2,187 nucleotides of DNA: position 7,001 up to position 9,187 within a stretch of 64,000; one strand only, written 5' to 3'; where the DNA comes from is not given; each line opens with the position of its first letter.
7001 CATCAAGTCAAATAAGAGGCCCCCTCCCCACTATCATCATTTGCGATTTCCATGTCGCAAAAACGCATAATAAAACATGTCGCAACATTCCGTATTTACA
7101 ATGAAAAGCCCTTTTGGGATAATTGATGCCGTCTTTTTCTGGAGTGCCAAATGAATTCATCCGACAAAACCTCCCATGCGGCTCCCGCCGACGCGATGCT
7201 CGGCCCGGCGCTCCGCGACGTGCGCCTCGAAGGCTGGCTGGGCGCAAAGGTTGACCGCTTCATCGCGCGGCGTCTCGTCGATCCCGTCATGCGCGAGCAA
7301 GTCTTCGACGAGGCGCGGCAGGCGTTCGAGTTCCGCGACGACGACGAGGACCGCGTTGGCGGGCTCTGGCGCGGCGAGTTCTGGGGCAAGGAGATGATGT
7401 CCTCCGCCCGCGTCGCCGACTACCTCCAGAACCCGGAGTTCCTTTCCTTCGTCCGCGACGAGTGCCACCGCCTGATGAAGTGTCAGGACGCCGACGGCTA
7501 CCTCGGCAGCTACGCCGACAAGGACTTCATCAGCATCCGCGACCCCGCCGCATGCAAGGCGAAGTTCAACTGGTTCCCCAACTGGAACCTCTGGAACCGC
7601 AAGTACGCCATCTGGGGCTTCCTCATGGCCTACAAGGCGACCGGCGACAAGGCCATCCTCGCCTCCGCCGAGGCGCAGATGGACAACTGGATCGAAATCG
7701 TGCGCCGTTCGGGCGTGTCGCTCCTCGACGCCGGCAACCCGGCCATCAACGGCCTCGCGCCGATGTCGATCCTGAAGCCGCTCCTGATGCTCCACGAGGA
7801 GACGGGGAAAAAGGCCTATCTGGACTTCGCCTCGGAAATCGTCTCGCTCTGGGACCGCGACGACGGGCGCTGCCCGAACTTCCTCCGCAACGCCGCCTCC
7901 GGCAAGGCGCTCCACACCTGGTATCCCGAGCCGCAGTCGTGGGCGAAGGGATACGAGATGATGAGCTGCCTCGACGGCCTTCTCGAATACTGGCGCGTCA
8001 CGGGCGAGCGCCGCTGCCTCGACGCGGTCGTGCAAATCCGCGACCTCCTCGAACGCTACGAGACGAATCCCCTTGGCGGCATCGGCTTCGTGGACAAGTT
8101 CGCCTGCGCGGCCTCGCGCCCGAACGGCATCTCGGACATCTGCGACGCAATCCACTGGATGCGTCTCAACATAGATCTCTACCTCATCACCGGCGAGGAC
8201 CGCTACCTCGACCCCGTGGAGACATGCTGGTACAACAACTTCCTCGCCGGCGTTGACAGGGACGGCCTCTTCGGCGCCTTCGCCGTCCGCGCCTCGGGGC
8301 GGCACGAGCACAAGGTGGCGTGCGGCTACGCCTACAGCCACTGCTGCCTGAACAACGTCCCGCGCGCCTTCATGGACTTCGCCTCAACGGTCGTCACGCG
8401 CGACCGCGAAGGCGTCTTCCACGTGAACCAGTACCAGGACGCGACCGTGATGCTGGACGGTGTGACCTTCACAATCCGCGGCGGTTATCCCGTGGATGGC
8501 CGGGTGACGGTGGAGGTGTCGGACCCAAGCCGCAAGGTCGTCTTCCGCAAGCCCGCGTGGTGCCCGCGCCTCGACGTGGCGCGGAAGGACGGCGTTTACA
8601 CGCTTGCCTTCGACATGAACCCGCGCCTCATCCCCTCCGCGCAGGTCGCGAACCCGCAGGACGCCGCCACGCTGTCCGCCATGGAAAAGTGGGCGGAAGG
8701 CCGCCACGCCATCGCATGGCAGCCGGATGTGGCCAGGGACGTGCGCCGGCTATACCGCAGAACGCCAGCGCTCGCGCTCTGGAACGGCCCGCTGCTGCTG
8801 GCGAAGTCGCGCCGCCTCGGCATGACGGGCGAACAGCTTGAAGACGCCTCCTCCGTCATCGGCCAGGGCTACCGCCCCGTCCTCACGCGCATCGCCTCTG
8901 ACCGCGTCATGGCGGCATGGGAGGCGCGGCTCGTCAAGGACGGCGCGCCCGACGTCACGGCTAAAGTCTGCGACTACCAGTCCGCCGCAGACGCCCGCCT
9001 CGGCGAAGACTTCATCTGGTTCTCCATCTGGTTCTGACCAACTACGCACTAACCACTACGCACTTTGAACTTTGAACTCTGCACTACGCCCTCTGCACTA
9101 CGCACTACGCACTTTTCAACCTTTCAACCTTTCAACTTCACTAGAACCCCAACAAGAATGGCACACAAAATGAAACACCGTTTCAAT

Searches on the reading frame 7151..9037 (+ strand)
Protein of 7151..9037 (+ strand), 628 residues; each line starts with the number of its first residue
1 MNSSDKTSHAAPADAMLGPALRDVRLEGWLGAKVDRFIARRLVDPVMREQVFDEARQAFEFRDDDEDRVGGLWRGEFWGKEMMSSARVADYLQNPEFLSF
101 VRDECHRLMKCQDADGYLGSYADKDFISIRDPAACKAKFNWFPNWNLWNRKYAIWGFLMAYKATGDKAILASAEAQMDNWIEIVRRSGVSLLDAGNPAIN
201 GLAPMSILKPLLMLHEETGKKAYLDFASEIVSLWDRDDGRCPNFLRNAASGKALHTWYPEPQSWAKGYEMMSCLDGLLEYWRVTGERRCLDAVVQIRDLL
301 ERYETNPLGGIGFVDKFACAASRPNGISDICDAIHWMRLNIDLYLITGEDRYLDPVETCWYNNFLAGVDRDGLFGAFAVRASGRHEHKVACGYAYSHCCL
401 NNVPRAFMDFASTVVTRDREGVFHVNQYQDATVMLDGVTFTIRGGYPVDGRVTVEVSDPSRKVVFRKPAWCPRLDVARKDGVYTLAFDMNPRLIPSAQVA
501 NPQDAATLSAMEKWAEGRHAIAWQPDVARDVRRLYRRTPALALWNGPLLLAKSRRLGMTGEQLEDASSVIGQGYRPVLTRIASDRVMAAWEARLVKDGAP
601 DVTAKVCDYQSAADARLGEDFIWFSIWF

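Call 9: search_protein_families(library=pfam, proteins=[window:7151-9037:+], max_evalue=0.001)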
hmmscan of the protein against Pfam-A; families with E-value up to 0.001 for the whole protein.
window:7151-9037:+ (628 aa): 2 families
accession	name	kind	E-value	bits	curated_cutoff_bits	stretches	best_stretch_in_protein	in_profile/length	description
PF07944.18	Beta-AFase-like_GH127_cat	-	1.3e-26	94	24.9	1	44-410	30-374/376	Beta-L-arabinofuranosidase, GH127 catalytic domain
PF07470.19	Glyco_hydro_88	-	2.4e-05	23.9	26.6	0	143-232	22-104/352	Glycosyl Hydrolase Family 88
